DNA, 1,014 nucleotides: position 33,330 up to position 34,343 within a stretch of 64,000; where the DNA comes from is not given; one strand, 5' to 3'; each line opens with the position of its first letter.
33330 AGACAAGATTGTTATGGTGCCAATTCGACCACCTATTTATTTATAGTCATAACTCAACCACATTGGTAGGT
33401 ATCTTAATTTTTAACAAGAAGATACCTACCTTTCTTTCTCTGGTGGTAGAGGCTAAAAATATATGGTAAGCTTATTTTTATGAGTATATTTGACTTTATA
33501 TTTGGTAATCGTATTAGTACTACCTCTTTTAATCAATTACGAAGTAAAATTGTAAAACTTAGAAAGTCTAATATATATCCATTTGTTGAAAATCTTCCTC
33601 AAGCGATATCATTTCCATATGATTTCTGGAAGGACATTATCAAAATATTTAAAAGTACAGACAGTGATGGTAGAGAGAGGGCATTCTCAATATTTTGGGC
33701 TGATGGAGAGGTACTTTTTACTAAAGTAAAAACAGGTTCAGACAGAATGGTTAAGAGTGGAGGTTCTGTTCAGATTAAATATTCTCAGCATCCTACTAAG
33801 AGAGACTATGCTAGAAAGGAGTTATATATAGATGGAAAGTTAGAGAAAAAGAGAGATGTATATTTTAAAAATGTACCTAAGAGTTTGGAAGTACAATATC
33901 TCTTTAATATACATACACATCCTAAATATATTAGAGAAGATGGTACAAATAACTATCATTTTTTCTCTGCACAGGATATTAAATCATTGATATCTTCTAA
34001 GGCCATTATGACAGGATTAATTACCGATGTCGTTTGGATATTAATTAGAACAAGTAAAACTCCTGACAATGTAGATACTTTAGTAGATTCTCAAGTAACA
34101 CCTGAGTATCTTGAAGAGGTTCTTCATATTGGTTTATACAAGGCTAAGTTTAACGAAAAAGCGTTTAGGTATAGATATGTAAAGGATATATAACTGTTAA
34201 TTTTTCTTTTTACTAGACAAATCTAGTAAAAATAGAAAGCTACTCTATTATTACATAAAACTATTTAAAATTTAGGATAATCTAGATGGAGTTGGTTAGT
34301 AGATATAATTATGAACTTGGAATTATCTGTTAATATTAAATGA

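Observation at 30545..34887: tRNA-His-adjacent cluster of uncharacterised genes including a JAB/MPN-like motif protein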

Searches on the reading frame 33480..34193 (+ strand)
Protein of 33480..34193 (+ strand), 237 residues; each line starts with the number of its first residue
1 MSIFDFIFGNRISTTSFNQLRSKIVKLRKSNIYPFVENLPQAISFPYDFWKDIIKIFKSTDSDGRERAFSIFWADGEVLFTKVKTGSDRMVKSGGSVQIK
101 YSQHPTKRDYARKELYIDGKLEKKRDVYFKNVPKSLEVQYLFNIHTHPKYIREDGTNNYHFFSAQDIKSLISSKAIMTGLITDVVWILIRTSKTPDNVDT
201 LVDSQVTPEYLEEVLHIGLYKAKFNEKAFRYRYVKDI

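Call 4: search_protein_families(library=pfam, proteins=[window:33480-34193:+], max_evalue=1)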
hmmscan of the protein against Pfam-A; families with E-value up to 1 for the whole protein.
window:33480-34193:+ (237 aa): 0 families

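Call 5: search_protein_families(library=padloc, proteins=[window:33480-34193:+], max_evalue=1)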
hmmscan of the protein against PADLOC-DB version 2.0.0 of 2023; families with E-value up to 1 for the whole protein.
window:33480-34193:+ (237 aa): 1 family
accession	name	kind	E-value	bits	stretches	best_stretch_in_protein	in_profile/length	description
PDLC04509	PDC-M20A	-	0.0052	14.5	1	114-203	75-165/213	-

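Call 6: search_protein_families(library=phrogs, proteins=[window:33480-34193:+], max_evalue=1)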
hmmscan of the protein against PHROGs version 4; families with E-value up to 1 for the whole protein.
window:33480-34193:+ (237 aa): 0 families

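Call 7: search_protein_families(library=ncbifam, proteins=[window:33480-34193:+], max_evalue=1)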
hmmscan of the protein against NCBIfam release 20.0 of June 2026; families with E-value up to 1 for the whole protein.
window:33480-34193:+ (237 aa): 1 family
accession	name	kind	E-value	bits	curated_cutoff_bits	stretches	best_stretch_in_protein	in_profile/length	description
NF011493.0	PRK14901.1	equivalog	0.068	12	540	1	177-226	39-91/447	16S rRNA (cytosine(967)-C(5))-methyltransferase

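Call 10: find_encoding_contigs(protein=window:33480-34193:+, flank=10000, max_places=6)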
Protein window:33480-34193:+ (237 aa): 5 contigs read that carry it; 5 places shown.
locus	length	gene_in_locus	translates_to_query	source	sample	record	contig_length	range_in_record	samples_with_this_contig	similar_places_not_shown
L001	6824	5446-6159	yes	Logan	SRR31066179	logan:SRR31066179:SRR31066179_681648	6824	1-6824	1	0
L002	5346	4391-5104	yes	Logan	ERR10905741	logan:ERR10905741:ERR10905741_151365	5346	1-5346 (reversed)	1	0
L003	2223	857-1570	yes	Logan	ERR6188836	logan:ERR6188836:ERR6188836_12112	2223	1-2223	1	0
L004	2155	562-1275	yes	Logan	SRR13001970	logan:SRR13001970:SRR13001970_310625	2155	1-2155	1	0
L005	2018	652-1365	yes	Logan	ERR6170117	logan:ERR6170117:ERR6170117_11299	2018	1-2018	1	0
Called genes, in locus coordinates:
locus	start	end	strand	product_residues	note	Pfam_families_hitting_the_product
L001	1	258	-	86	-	?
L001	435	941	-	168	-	-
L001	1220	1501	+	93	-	-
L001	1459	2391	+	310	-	PF01522:Polysacc_deac_1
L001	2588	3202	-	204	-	-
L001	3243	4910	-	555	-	-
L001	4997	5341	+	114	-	-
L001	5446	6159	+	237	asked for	-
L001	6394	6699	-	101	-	-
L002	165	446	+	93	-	-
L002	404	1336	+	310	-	PF01522:Polysacc_deac_1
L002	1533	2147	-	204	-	-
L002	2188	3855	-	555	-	-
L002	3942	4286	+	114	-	-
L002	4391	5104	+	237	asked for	-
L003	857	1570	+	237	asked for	-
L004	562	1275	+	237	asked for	-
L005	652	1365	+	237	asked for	-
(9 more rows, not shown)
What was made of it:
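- The pair is intact in L001 and L002 (call 10).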

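Call 11: search_solved_structures(query=window:33480-34193:+, max_evalue=10, show_alignments=2)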
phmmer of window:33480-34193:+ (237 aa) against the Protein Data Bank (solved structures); distinct sequences matched with E-value up to 10: 2.
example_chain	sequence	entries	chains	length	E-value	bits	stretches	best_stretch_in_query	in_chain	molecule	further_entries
8a8c_B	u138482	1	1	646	1.1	12.3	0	65-120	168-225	Receptor-binding protein pb5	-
8b14_B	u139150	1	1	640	1.1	12.3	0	65-120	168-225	pb5 bacteriophage T5 receptor binding protein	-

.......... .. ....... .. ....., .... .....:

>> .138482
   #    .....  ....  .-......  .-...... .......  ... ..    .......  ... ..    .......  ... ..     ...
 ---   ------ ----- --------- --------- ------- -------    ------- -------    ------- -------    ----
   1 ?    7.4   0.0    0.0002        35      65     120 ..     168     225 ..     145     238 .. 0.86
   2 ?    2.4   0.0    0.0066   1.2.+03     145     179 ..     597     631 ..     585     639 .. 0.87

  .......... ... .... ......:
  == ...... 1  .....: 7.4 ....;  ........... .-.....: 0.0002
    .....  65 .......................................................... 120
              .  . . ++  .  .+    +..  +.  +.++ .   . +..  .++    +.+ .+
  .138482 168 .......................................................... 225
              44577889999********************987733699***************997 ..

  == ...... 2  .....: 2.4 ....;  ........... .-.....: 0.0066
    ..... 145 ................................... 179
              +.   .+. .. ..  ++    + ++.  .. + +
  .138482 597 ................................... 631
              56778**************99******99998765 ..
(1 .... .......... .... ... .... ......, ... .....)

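Call 24: find_homologous_proteins(query=window:33480-34193:+, max_evalue=0.001)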
Query window:33480-34193:+ (237 aa): 100 proteins with E <= 0.001 among 294 candidates.
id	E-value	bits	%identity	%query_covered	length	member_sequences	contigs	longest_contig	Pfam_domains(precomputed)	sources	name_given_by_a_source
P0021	8.7e-154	528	100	100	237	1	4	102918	-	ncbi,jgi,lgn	ncbi:MAG: hypothetical protein ACOX6Q_00180 [Candidatus Dojkabacteria bacterium]|jgi:hypothetical pr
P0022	5.9e-140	483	90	100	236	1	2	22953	-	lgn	-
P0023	2.7e-136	471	87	100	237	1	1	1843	-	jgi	jgi:hypothetical protein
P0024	4.4e-129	447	81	100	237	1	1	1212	-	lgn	-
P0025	1.6e-125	435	81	100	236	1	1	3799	-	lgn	-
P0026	1.5e-115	403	74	100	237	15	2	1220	-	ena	-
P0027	3.8e-115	402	74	100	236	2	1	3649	-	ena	-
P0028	1.4e-114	400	74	100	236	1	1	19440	-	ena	-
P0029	1.8e-114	399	73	100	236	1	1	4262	-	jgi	-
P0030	4.6e-114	398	74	100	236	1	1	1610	-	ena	-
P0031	6.2e-114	398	73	100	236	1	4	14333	-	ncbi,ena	-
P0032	9.2e-114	397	73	100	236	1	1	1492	-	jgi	-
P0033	1.0e-113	397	73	100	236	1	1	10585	-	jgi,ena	-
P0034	1.1e-113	397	73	100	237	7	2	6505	-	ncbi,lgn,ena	-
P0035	1.3e-113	396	74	100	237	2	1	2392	-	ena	-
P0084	1.0e-104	367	67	100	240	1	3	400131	-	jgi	jgi:hypothetical protein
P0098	6.3e-95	335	65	92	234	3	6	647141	-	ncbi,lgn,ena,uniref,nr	ncbi:hypothetical protein GX888_00440 [Candidatus Dojkabacteria bacterium]|uniref:Uncharacterized pr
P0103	2.8e-72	261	53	92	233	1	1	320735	-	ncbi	ncbi:MAG: hypothetical protein AB9915_02835 [Candidatus Dojkabacteria bacterium]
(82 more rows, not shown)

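Call 27: search_solved_structures(query=A1, max_evalue=10, show_alignments=4)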
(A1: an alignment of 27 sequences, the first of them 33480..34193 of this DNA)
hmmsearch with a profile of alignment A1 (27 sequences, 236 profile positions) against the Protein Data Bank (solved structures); distinct sequences matched with E-value up to 10: 0.
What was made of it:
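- On JAMM/MPN+ metalloprotease superfamily: A PDB profile search gave no hit (call 27).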

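Call 28: search_protein_families(library=pfam, alignment_id=A1, max_evalue=10)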
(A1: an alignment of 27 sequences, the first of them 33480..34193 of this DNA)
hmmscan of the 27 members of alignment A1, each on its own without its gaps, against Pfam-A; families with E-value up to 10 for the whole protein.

A. member 1, window:33480-34193:+ (237 aa): 0 families

B. families by the number of members that match (of 27 scanned): 10 families
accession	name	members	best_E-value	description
PF12995.12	DUF3879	4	0.0064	Domain of unknown function, E. rectale Gene description (DUF3879)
PF14695.11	LINES_C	4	0.026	Lines C-terminus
PF14220.11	DUF4329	1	0.028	Domain of unknown function (DUF4329)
PF03950.23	tRNA-synt_1c_C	1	0.036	tRNA synthetases class I (E and Q), anti-codon binding domain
PF04406.19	TP6A_N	1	0.041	Type IIB DNA topoisomerase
PF20954.2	Caud_bapl16_2nd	1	0.077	Phage tail base-plate attachment protein N0 domain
PF13259.11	clamp_Gag1-like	1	0.13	Gag1-like, clamp domain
PF00947.25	Pico_P2A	1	0.14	Picornavirus core protein 2A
PF05683.17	Fumerase_C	1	0.16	Fumarase C-terminus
PF05233.18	PHB_acc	1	0.17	PHB accumulation regulatory domain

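Call 37: find_encoding_contigs(protein=P0098, flank=8000, max_places=1)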
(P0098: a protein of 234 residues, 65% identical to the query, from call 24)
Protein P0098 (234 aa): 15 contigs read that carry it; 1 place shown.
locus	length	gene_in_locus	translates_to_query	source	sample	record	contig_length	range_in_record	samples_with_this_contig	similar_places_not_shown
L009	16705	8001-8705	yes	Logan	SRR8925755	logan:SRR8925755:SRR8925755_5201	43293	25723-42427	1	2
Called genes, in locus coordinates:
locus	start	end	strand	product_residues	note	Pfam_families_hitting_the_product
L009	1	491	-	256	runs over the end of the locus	PF00005:ABC_tran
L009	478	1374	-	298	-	PF00528:BPD_transp_1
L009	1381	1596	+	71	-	-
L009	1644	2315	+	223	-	-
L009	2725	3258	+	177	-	-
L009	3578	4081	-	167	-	-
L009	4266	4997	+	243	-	PF08713:DNA_alkylation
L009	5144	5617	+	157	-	-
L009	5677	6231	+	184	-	PF04011:LemA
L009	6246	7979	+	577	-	PF09972:DUF2207, PF20990:DUF2207_C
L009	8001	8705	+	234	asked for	-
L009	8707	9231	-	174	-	-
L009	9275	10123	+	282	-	PF02906:Fe_hyd_lg_C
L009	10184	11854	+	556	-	PF06418:CTP_synth_N, PF00117:GATase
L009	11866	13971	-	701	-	PF02629:CoA_binding, PF13380:CoA_binding_2, PF13607:Succ_CoA_lig, PF19045:Ligase_CoA_2, PF13549:ATP-grasp_5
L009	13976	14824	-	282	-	PF02775:TPP_enzyme_C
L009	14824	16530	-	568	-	PF01558:POR, PF01855:POR_N, PF17147:PFOR_II (weak)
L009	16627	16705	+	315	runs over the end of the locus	?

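Call 38: find_encoding_contigs(protein=P0103, flank=8000, max_places=1)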
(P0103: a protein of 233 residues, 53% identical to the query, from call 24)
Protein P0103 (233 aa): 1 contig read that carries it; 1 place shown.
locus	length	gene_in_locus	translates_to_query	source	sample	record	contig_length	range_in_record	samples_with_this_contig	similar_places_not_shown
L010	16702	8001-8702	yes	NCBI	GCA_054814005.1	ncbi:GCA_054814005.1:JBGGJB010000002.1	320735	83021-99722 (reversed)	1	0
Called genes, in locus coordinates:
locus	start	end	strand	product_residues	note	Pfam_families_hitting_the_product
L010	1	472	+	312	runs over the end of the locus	-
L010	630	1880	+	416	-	-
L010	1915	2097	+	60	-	-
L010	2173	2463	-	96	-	-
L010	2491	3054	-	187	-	-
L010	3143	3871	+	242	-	-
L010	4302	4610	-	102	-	-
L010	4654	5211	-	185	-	PF01551:Peptidase_M23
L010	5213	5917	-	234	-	-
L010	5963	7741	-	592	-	PF13522:GATase_6, PF13537:GATase_7, PF13580:SIS_2 (faint), PF01380:SIS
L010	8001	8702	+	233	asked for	-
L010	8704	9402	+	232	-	PF08713:DNA_alkylation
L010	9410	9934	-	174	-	-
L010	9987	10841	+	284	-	PF02906:Fe_hyd_lg_C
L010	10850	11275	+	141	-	PF00383:dCMP_cyt_deam_1, PF14437:MafB19-deam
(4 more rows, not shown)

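Call 39: find_encoding_contigs(protein=P0084, flank=8000, max_places=1)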
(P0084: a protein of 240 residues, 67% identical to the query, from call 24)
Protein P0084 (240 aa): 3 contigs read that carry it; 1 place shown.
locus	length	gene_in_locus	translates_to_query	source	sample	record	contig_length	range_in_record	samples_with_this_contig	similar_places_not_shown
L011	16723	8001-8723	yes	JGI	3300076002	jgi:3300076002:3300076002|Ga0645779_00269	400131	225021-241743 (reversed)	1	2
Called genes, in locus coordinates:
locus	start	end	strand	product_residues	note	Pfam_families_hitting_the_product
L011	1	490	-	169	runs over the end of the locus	-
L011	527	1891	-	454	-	PF00675:Peptidase_M16 (weak), PF05193:Peptidase_M16_C (faint)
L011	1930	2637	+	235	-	PF08713:DNA_alkylation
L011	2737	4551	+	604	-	PF00005:ABC_tran, PF02463:SMC_N (weak), PF13304:AAA_21 (faint)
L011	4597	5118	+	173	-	-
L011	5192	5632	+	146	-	-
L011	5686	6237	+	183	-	PF04011:LemA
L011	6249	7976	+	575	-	PF09972:DUF2207, PF20990:DUF2207_C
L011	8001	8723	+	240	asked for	-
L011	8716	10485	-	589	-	PF13522:GATase_6, PF13537:GATase_7, PF01380:SIS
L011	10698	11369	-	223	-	PF04298:Zn_peptidase_2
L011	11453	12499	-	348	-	PF17210:SdrD_B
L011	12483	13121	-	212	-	-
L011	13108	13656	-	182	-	-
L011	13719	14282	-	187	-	-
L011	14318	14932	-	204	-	PF12389:Peptidase_M73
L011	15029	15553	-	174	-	-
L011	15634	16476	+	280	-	PF02906:Fe_hyd_lg_C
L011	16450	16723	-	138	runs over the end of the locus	-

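Call 40: predict_structure(alignment_id=A1)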
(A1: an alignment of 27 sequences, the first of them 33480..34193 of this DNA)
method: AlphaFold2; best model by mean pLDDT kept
length: 237 residues; sequences in the alignment: 27
mean_pLDDT: 87.4   pTM: 0.82
mean pLDDT of the five models: 87.4, 87.2, 86.2, 86.0, 85.8
residues with pLDDT >= 90: 169; 70-90: 42; 50-70: 7; < 50: 19
segments of 3 or more residues with pLDDT < 50: 1-10, 85-92
pLDDT, mean of each block of 10 residues (from residue 1): 46 86 92 92 94 95 91 90 53 69 93 91 92 90 93 89 95 93 96 95 96 96 96 72
secondary structure, 60 per line:
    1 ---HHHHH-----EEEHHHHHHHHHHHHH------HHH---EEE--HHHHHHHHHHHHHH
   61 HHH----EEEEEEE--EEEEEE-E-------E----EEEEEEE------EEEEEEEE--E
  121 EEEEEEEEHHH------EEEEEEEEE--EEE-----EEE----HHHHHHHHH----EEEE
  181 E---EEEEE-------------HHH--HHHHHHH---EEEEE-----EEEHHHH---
elements in order: H4-8 E14-16 H17-29 E42-44 H47-63 E68-74 E77-82 E97-103 E110-117 E120-128 E138-146 E149-151 E157-159 H164-172 E177-181 E185-189 H208-214 E218-222 E228-230 H231-234
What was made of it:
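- On JAMM/MPN+ metalloprotease superfamily: The AF2 model has pLDDT 87.4 (call 40). H-x-H lies at the end of strand 138-146 and S-x-x-D at the start of helix 164-172 (call 40).
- Closest known: Prokaryotic stand-alone JAMM/MPN+ metalloproteases. Different: There are 15 residues rather than about 7 between the second His and the Ser, modelled as a beta-hairpin insert (call 40).
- The AF2 model has pLDDT 87.4 and pTM 0.82 (call 40).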

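Call 57: find_related_loci(query=A1, collection=genome_contigs, flank=5000)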
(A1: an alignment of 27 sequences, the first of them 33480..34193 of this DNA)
Query A1 (237 aa) in genome_contigs; peptide patterns used: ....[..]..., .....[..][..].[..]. (x = any residue, [..] = any of these).
103 stretches matched a pattern; 66 encode a relative of the query (tblastn E <= 1e-3); 65 distinct loci.
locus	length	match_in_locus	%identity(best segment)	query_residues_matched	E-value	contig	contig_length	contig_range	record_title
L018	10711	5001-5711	76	1-237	6e-124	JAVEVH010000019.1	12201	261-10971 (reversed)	MAG: Candidatus Dojkabacteria bacterium isolate BF4_117 NODE_16677_length_12201_cov_5.935233_Biofilm4, whole genome shot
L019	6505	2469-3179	73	1-237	5e-120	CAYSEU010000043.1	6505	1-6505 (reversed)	MAG TPA_asm: uncultured Candidatus Saccharibacteria bacterium isolate binchicken_co220_104 genome assembly, contig: NODE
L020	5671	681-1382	71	1-234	7e-118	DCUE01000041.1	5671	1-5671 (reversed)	MAG TPA_asm: Candidatus Dojkabacteria bacterium UBA2222 UBA2222_contig_255711, whole genome shotgun sequence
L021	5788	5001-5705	71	1-235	5e-117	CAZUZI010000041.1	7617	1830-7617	MAG TPA_asm: uncultured Candidatus Saccharibacteria bacterium isolate binchicken_co117_311 genome assembly, contig: NODE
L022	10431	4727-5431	70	1-235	8e-117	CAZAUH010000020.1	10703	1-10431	MAG TPA_asm: uncultured Candidatus Saccharibacteria bacterium isolate SRP192927_co7_229 genome assembly, contig: NODE_12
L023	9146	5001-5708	69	1-236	5e-116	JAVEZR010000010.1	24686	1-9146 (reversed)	MAG: Candidatus Dojkabacteria bacterium isolate BF4_70 NODE_6001_length_24686_cov_34.308197_Biofilm4, whole genome shotg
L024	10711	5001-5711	71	1-236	4e-116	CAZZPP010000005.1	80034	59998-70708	MAG TPA_asm: uncultured Candidatus Saccharibacteria bacterium isolate binchicken_co22_222 genome assembly, contig: NODE_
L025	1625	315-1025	70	1-236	2e-124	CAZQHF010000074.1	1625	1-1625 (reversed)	MAG TPA_asm: uncultured Candidatus Saccharibacteria bacterium isolate binchicken_co27_102 genome assembly, contig: NODE_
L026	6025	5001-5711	70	1-236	1e-115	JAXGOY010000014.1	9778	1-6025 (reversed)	MAG: Candidatus Dojkabacteria bacterium isolate AnMBR.bin290 bin290_14, whole genome shotgun sequence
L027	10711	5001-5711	70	1-236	2e-115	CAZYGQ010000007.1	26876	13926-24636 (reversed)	MAG TPA_asm: uncultured Candidatus Saccharibacteria bacterium isolate binchicken_co39_443 genome assembly, contig: NODE_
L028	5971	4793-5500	69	1-236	4e-115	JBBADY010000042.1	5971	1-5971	MAG: Candidatus Dojkabacteria bacterium isolate SO_2017_LW2_135 scaffold_28383_c1_LW138R_2017, whole genome shotgun sequ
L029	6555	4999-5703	70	1-234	3e-114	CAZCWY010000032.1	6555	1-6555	MAG TPA_asm: uncultured Candidatus Saccharibacteria bacterium isolate SRP294416_co1_378 genome assembly, contig: NODE_27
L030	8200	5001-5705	69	1-234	9e-114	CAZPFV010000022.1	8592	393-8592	MAG TPA_asm: uncultured Candidatus Saccharibacteria bacterium isolate binchicken_co45_679 genome assembly, contig: NODE_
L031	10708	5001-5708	69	1-236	8e-114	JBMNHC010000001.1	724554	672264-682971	MAG: Candidatus Dojkabacteria bacterium isolate SBF912LR0FQ0005 contig_58766, whole genome shotgun sequence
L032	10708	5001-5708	69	1-236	1e-113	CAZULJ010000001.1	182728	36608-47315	MAG TPA_asm: uncultured Candidatus Saccharibacteria bacterium isolate binchicken_co27_145 genome assembly, contig: NODE_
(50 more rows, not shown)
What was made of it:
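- More than 100 protein clusters (call 24) and 65 species-representative genomes (call 57) carry a homologue.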

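Call 96: search_protein_families(library=padloc, alignment_id=A1, max_evalue=1)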
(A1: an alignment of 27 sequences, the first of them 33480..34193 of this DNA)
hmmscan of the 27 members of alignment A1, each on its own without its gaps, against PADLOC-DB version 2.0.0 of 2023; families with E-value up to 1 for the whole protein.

A. member 1, window:33480-34193:+ (237 aa): 1 family
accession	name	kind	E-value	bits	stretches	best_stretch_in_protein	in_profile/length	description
PDLC04509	PDC-M20A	-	0.0052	14.5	1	114-203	75-165/213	-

B. families by the number of members that match (of 27 scanned): 6 families
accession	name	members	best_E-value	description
PDLC00902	JAB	3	0.00052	JAB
PDLC00901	JAB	2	0.018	JAB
PDLC03934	RmrT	1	0.00019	-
PDLC04509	PDC-M20A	1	0.0052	-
PDLC03594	Specificity_II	1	0.0062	Type II specificity subunit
PDLC01083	Csx21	1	0.034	Unknown function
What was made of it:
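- On JAMM/MPN+ metalloprotease superfamily: Only 3 of 27 members hit the PADLOC JAB model, best E 5e-4 (call 96).
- Closest known: Defence-system JAB proteases: CBASS Cap3. Same: A few family members weakly match the PADLOC JAB models (call 96).
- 3 of 27 family members hit the PADLOC JAB model, best E 5e-4 (call 96).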

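Call 100: find_related_loci(query=A1, collection=viral_contigs, flank=5000)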
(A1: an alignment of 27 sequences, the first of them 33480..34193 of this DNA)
Query A1 (237 aa) in viral_contigs; peptide patterns used: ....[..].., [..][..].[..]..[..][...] (x = any residue, [..] = any of these).
130 stretches matched a pattern, but none encodes a relative of the query by tblastn (E <= 1e-3).
